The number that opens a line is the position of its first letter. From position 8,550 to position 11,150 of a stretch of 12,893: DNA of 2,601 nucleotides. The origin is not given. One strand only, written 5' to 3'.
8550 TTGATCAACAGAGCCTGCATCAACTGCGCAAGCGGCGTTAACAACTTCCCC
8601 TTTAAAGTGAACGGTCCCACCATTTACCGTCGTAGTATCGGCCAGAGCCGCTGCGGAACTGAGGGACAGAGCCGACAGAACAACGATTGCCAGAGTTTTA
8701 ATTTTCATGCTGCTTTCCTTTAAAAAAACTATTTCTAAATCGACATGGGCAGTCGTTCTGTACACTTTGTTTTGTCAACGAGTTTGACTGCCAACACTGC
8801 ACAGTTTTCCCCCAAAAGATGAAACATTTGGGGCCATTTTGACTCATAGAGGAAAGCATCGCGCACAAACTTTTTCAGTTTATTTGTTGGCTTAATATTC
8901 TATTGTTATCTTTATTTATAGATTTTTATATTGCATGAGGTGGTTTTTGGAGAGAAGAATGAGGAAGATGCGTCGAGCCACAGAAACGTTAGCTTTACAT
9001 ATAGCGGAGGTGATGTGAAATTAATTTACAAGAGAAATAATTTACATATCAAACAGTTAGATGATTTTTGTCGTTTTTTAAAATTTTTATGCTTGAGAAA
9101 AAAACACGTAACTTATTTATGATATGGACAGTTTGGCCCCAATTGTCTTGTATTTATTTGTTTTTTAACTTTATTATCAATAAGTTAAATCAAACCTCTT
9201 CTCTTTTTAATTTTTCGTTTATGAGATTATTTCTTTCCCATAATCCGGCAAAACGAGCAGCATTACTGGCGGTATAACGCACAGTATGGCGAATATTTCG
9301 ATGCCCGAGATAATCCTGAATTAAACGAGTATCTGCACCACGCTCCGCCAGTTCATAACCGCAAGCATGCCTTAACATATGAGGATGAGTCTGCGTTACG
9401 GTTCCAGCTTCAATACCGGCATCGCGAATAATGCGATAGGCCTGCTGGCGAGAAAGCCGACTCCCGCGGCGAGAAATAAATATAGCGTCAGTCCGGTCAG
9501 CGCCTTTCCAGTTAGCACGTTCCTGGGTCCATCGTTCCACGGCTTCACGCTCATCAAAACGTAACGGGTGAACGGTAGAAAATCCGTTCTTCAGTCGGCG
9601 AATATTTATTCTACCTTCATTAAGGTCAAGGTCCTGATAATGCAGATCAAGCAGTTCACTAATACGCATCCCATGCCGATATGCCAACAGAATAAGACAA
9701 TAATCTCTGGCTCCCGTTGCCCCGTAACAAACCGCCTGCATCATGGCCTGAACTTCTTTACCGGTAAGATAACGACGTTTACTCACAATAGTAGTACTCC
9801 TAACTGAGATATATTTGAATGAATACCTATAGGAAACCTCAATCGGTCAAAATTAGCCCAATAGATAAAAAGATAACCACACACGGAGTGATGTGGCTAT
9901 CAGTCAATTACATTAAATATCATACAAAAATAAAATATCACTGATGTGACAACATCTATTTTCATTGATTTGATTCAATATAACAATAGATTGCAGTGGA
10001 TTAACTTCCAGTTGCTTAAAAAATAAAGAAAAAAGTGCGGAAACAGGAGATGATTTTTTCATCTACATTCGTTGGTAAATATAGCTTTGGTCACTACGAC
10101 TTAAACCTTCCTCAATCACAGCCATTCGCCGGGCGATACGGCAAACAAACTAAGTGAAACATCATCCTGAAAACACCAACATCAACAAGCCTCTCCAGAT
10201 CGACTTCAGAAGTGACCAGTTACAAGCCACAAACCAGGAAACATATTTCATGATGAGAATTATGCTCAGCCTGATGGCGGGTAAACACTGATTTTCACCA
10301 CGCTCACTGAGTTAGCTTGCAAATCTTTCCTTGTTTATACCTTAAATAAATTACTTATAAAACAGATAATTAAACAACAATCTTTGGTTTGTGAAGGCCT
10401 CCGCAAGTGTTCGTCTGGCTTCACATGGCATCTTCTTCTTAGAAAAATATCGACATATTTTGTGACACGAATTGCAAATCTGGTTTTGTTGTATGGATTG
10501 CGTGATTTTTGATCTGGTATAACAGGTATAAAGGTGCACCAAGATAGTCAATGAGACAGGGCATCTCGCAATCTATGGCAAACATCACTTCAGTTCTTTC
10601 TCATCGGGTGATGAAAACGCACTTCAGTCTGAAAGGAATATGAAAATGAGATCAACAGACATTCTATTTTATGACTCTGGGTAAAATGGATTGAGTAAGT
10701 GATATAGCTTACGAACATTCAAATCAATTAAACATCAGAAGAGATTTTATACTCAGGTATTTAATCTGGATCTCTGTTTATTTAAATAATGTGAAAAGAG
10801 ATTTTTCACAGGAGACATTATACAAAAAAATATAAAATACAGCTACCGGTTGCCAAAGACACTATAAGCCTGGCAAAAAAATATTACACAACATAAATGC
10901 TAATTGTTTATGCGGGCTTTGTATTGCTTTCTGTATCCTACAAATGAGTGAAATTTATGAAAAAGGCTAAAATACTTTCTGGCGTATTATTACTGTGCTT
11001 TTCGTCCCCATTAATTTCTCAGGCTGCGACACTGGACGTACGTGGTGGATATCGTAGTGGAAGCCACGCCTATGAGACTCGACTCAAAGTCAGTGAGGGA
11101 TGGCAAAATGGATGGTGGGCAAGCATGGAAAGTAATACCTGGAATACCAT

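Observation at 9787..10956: fimB recombinase gene is missing: fimE is separated from nanC by only about 1.16 kb of AT-rich DNA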

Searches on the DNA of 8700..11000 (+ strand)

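Call 4: search_dna_similar(query=window:9787-10956:+, collection=ecoli_genomes, mode=near, max_rows=30, rows=spread)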
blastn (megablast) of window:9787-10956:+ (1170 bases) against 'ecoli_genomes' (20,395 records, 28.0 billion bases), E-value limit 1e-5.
Records with a match: 5135; places in all: 10981; records where one place covers at least 80% of the query: 10.
Genomes with a match: 5135 of 5426; with a place that covers at least 80% of the query: 10. Places per genome that has any: lowest 1, median 2, highest 4. On chromosomes: 10976 places; on plasmids: 5.
Best place of each record, by identity: >=99% 378; 95-99% 3620; 90-95% 1122; 80-90% 15.
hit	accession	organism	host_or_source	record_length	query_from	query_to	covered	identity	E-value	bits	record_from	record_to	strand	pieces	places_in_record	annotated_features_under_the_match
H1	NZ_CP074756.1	Escherichia coli strain F2_407_2_2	bovine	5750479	1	1170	100%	99.9%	0e+0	2156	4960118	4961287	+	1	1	none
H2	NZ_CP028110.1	Escherichia coli O121 str. RM8352 strain RM8352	creek sediment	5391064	258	1170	78%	99.7%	0e+0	1670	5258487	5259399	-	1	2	none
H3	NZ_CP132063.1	Escherichia coli strain QML220601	yak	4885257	258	1170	78%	99.3%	0e+0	1652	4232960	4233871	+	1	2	none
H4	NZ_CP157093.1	Escherichia coli strain UTME-13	Sus scrofa domesticus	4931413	258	1170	78%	98.0%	0e+0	1585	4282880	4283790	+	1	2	none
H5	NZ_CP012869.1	Escherichia coli strain K-12 substr. MG1655_TMP32XR1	culture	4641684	258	1170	78%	97.8%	0e+0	1576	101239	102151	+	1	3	none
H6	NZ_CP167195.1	Escherichia coli strain C600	Homo sapiens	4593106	258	1170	78%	97.8%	0e+0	1576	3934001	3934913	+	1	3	none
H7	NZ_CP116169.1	Escherichia coli strain DETEC-P1056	ICU patient rectal swab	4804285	258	1170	78%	97.8%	0e+0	1576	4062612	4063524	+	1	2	none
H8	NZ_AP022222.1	Escherichia coli strain WP8-S17-ESBL-12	-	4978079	258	1170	78%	97.7%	0e+0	1570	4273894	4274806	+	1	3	none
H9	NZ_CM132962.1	Escherichia coli strain 405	Homo sapiens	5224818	258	1170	78%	97.7%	0e+0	1570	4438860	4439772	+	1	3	none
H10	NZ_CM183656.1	Escherichia coli strain GmF067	Homo sapiens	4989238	258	1170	78%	97.6%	0e+0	1565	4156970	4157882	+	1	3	none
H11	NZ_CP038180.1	Escherichia coli strain 2 HS-C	Homo sapiens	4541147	258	1170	78%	97.4%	0e+0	1552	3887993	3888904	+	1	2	none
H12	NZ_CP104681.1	Escherichia coli strain 2022CK-00450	Homo sapiens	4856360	253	1170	78%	96.7%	0e+0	1530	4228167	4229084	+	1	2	none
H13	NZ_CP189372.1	Escherichia coli strain AR17.2B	dog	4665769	253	1170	78%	96.7%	0e+0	1530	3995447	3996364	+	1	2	none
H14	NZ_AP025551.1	Escherichia coli strain LR-50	Homo sapiens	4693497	258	1170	78%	97.2%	0e+0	1541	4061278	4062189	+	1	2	none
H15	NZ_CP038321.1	Escherichia coli O157:H7 strain NE1127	bovine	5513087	258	1170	78%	96.7%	0e+0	1519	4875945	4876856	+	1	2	none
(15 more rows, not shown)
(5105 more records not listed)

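Call 6: get_annotated_region(hit=H5, flank=4000)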
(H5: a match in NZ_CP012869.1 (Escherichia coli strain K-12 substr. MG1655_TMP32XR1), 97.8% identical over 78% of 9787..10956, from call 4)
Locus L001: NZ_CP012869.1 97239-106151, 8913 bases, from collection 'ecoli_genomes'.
description: Escherichia coli strain K-12 substr. MG1655_TMP32XR1 chromosome, complete genome
organism: Escherichia coli strain K-12 substr. MG1655_TMP32XR1 (NCBI taxid 562)
replicon: chromosome; assembly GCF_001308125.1
host: -; source: culture; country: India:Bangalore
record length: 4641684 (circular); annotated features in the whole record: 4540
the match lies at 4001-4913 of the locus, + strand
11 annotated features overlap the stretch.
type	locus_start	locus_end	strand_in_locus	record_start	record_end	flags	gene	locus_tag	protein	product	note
CDS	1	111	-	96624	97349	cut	fimC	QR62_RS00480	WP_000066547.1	type 1 fimbria chaperone FimC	-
CDS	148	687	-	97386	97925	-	fimI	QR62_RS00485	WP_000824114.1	fimbrial protein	-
CDS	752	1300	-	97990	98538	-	fimA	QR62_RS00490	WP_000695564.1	type 1 fimbrial major subunit FimA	-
CDS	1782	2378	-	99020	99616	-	fimE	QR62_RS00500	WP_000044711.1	type 1 fimbria switch DNA invertase FimE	upgraded from regulatory protein to switch DNA invertase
CDS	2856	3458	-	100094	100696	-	fimB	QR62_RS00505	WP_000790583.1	type 1 fimbria switch DNA invertase FimB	-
CDS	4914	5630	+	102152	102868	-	nanC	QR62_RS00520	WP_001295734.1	N-acetylneuraminic acid outer membrane channel NanC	-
CDS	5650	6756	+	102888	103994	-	nanM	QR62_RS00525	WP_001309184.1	N-acetylneuraminate epimerase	-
CDS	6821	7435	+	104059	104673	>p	-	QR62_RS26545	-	sialate O-acetylesterase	incomplete; partial in the middle of a contig; missing C-terminus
CDS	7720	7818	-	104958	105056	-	-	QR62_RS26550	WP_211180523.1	protein YthB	-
CDS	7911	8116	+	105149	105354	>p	-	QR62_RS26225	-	restriction endonuclease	frameshifted; incomplete; partial in the middle of a contig; missing C-terminus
CDS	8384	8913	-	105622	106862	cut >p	yjhR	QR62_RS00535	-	helicase YjhR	frameshifted; incomplete; partial in the middle of a contig; missing N-terminus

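Call 7: get_annotated_region(hit=H1, flank=12000)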
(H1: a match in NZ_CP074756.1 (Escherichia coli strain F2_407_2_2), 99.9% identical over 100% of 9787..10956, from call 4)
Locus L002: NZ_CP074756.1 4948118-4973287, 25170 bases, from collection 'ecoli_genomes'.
description: Escherichia coli strain F2_407_2_2 chromosome, complete genome
organism: Escherichia coli strain F2_407_2_2 (NCBI taxid 562)
replicon: chromosome; assembly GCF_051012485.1
host: bovine; source: missing; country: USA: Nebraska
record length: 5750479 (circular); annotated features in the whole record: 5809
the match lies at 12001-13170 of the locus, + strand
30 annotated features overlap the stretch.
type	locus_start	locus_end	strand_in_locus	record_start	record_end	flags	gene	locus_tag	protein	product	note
CDS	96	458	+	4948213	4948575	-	yfdP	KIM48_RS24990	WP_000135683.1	protein YfdP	-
CDS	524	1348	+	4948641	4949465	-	-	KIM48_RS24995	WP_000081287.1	YfdQ family protein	-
CDS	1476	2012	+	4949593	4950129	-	yfdR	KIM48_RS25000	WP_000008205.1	5'-deoxynucleotidase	-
CDS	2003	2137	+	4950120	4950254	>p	-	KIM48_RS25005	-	hypothetical protein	incomplete; partial in the middle of a contig; missing C-terminus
CDS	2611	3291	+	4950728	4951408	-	-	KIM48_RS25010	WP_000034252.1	ead/Ea22-like family protein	-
CDS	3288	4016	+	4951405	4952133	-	-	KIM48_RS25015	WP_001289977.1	ead/Ea22-like family protein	-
CDS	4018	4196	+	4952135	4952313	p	-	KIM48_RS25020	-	hypothetical protein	frameshifted; internal stop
CDS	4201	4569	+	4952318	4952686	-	-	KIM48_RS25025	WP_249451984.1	hypothetical protein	-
CDS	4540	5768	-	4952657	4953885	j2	-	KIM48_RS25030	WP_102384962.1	IS3 family transposase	programmed frameshift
CDS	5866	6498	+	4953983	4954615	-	-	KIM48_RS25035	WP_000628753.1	DUF551 domain-containing protein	-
CDS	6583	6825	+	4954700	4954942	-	-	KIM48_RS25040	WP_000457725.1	DUF4222 domain-containing protein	-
CDS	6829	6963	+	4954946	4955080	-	-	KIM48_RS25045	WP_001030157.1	hypothetical protein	-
CDS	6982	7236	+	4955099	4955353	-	xisR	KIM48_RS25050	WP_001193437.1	excisionase family protein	-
CDS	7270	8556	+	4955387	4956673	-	-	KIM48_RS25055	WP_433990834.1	tyrosine-type recombinase/integrase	-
CDS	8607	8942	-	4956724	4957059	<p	-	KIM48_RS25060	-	FimD/PapC N-terminal domain-containing protein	incomplete; partial in the middle of a contig; missing C-terminus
CDS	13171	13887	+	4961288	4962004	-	nanC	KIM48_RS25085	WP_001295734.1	N-acetylneuraminic acid outer membrane channel NanC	-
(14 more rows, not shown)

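Call 10: search_dna_similar(query=window:9900-10200:+, collection=ecoli_genomes, mode=near, max_rows=25, rows=best)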
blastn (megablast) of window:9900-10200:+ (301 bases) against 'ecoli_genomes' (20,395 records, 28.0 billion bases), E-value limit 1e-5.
Records with a match: 5102; places in all: 9119; records where one place covers at least 80% of the query: 9.
Genomes with a match: 5102 of 5426; with a place that covers at least 80% of the query: 9. Places per genome that has any: lowest 1, median 2, highest 4. On chromosomes: 9114 places; on plasmids: 5.
Best place of each record, by identity: >=99% 2637; 95-99% 1318; 90-95% 1147.
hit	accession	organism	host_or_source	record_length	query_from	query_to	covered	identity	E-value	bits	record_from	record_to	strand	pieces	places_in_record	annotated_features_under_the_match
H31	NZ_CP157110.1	Escherichia coli strain UTME-9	Sus scrofa domesticus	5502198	1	301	100%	100.0%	2e-155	556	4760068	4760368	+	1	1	none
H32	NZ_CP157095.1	Escherichia coli strain UTME-12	Sus scrofa domesticus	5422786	1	301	100%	100.0%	2e-155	556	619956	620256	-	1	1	none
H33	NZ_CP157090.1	Escherichia coli strain UTME-14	Sus scrofa domesticus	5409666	1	301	100%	100.0%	2e-155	556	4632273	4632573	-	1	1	none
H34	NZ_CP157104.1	Escherichia coli strain UTME-10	Sus scrofa domesticus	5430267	1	301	100%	100.0%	2e-155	556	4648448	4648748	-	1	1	none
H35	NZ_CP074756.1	Escherichia coli strain F2_407_2_2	bovine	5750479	1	301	100%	100.0%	2e-155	556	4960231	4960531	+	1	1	none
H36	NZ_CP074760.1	Escherichia coli strain DEC9B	Homo sapiens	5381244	1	301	100%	100.0%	2e-155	556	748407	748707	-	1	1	none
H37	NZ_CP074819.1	Escherichia coli strain 7_33_46A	bovine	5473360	1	301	100%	100.0%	2e-155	556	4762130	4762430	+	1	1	none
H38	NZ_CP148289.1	Escherichia coli strain Z1323PEC0008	Cat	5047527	1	301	100%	100.0%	2e-155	556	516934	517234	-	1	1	none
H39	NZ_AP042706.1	Escherichia coli strain OkiPb01717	bovine feces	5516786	1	301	100%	100.0%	2e-155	556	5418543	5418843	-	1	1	none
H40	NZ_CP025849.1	Escherichia coli strain 600468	Homo sapiens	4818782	137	301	55%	98.2%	2e-75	291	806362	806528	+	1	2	none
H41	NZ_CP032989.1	Escherichia coli strain W2-5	Jin River water W2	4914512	137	301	55%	98.2%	2e-75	291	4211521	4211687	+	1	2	none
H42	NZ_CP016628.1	Escherichia coli strain FORC_041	Bulgogi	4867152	137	301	55%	98.2%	2e-75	291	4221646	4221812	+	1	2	none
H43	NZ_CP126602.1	Escherichia coli strain Ec1117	Oregano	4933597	137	301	55%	98.2%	2e-75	291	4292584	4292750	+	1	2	none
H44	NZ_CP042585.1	Escherichia coli strain LD91-1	feces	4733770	137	301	55%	98.2%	2e-75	291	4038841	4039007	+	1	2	none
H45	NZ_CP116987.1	Escherichia coli strain MLI107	Homo sapiens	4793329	137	301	55%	98.2%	2e-75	291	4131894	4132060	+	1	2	none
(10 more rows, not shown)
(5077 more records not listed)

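Call 14: get_annotated_region(hit=H39, flank=9000)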
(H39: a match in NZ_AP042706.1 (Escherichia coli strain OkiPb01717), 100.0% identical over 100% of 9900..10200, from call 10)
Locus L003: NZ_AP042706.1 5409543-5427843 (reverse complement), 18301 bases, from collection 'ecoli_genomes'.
description: Escherichia coli strain OkiPb01717 chromosome, complete genome
organism: Escherichia coli strain OkiPb01717 (NCBI taxid 562)
replicon: chromosome; assembly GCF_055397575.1
host: -; source: bovine feces; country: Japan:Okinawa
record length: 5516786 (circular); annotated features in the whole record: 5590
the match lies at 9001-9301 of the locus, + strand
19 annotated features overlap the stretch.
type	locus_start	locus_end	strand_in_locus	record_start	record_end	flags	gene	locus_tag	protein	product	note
CDS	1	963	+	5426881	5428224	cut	gntP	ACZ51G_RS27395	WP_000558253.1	gluconate permease GntP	-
CDS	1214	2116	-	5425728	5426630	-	fimH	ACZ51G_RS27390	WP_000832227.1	type 1 fimbria D-mannose specific adhesin FimH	-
CDS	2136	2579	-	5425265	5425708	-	fimG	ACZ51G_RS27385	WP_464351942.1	type 1 fimbrial minor subunit FimG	-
CDS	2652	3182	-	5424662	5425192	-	fimF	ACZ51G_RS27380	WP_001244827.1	type 1 fimbria minor subunit FimF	-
CDS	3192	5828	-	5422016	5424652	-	fimD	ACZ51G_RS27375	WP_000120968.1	fimbrial usher FimD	-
CDS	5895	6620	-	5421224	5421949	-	fimC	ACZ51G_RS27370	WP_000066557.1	type 1 fimbria chaperone FimC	-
CDS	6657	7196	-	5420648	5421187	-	fimI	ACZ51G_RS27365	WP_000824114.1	type 1 fimbrial minor subunit FimI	-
CDS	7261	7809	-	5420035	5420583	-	fimA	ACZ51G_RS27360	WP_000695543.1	type 1 fimbrial major subunit FimA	-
CDS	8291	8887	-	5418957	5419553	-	fimE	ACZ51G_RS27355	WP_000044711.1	type 1 fimbria switch DNA invertase FimE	upgraded from regulatory protein to switch DNA invertase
CDS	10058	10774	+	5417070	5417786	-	nanC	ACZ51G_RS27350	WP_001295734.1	N-acetylneuraminic acid outer membrane channel NanC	-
CDS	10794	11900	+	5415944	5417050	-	nanM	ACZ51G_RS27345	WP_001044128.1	N-acetylneuraminate epimerase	-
CDS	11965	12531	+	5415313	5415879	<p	-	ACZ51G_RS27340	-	sialate O-acetylesterase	incomplete; partial in the middle of a contig; missing C-terminus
CDS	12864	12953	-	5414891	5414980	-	-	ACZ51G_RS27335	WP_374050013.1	hypothetical protein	-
CDS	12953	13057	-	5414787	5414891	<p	-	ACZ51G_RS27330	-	HNH endonuclease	incomplete; partial in the middle of a contig; missing N-terminus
CDS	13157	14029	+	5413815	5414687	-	-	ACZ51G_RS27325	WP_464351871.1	phosphorothioated DNA-binding restriction endonuclease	-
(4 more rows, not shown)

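Call 15: get_annotated_region(hit=H31, flank=9000)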
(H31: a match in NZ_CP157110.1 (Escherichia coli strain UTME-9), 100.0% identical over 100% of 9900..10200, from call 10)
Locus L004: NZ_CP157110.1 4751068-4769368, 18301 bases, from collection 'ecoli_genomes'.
description: Escherichia coli strain UTME-9 chromosome, complete genome
organism: Escherichia coli strain UTME-9 (NCBI taxid 562)
replicon: chromosome; assembly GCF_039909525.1
host: Sus scrofa domesticus; source: culture; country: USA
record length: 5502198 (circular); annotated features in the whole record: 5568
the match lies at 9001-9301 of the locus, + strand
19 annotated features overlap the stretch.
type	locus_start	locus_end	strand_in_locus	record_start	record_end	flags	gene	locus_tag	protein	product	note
CDS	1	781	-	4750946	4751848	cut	fimH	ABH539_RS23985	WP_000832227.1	type 1 fimbria D-mannose specific adhesin FimH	-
CDS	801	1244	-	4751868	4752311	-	-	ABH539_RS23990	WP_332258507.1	fimbrial protein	-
CDS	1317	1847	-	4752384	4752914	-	fimF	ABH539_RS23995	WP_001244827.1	type 1 fimbria minor subunit FimF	-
CDS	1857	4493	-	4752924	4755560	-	fimD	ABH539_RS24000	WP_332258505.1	fimbrial usher FimD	-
CDS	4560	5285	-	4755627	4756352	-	fimC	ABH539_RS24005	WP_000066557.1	type 1 fimbria chaperone FimC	-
CDS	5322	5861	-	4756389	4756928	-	fimI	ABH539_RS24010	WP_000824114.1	fimbrial protein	-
CDS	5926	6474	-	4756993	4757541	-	fimA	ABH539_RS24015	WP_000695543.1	type 1 fimbrial major subunit FimA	-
CDS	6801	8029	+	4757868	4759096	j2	-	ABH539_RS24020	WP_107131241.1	IS3-like element IS2 family transposase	programmed frameshift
CDS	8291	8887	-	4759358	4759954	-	fimE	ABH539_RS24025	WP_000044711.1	type 1 fimbria switch DNA invertase FimE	upgraded from regulatory protein to switch DNA invertase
CDS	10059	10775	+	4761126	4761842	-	nanC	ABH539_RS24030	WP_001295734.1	N-acetylneuraminic acid outer membrane channel NanC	-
CDS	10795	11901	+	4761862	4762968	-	nanM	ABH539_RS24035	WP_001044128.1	N-acetylneuraminate epimerase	-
CDS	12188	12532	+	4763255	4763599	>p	-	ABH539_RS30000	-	sialate O-acetylesterase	incomplete; partial in the middle of a contig; missing C-terminus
CDS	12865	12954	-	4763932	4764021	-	-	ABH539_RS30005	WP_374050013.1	hypothetical protein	-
CDS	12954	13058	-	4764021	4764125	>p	-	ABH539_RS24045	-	HNH endonuclease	incomplete; partial in the middle of a contig; missing N-terminus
CDS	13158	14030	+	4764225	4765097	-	-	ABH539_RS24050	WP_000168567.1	phosphorothioated DNA-binding restriction endonuclease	-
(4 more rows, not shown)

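Call 16: get_annotated_region(hit=H38, flank=9000)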
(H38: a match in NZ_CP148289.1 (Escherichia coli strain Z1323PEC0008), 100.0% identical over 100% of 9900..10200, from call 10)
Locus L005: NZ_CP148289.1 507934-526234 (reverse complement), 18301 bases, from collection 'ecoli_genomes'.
description: Escherichia coli strain Z1323PEC0008 chromosome, complete genome
organism: Escherichia coli strain Z1323PEC0008 (NCBI taxid 562)
replicon: chromosome; assembly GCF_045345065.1
host: Cat; source: -; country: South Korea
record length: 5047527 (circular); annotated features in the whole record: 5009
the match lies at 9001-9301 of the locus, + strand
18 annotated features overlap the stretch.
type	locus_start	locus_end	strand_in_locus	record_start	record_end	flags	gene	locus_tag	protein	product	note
CDS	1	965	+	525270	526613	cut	gntP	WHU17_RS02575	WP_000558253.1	gluconate permease GntP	-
CDS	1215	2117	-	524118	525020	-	fimH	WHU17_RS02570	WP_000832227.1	type 1 fimbria D-mannose specific adhesin FimH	-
CDS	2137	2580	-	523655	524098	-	-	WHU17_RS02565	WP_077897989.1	fimbrial protein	-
CDS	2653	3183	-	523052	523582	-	fimF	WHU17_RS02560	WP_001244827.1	type 1 fimbria minor subunit FimF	-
CDS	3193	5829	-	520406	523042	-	fimD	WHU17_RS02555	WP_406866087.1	fimbrial usher FimD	-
CDS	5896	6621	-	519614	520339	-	fimC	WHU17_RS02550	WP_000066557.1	type 1 fimbria chaperone FimC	-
CDS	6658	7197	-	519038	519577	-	fimI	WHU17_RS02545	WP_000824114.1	fimbrial protein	-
CDS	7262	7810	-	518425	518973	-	fimA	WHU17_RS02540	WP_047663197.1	type 1 fimbrial major subunit FimA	-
CDS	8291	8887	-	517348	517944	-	fimE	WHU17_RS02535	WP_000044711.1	type 1 fimbria switch DNA invertase FimE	upgraded from regulatory protein to switch DNA invertase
CDS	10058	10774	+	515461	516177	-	nanC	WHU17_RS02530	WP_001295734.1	N-acetylneuraminic acid outer membrane channel NanC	-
CDS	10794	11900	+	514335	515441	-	nanM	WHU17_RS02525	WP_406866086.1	N-acetylneuraminate epimerase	-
CDS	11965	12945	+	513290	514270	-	nanS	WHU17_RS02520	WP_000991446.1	sialate O-acetylesterase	-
CDS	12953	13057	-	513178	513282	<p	-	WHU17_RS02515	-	HNH endonuclease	incomplete; partial in the middle of a contig; missing N-terminus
CDS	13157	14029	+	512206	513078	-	-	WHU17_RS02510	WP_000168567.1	phosphorothioated DNA-binding restriction endonuclease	-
CDS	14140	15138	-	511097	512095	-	-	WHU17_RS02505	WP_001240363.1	membrane protein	-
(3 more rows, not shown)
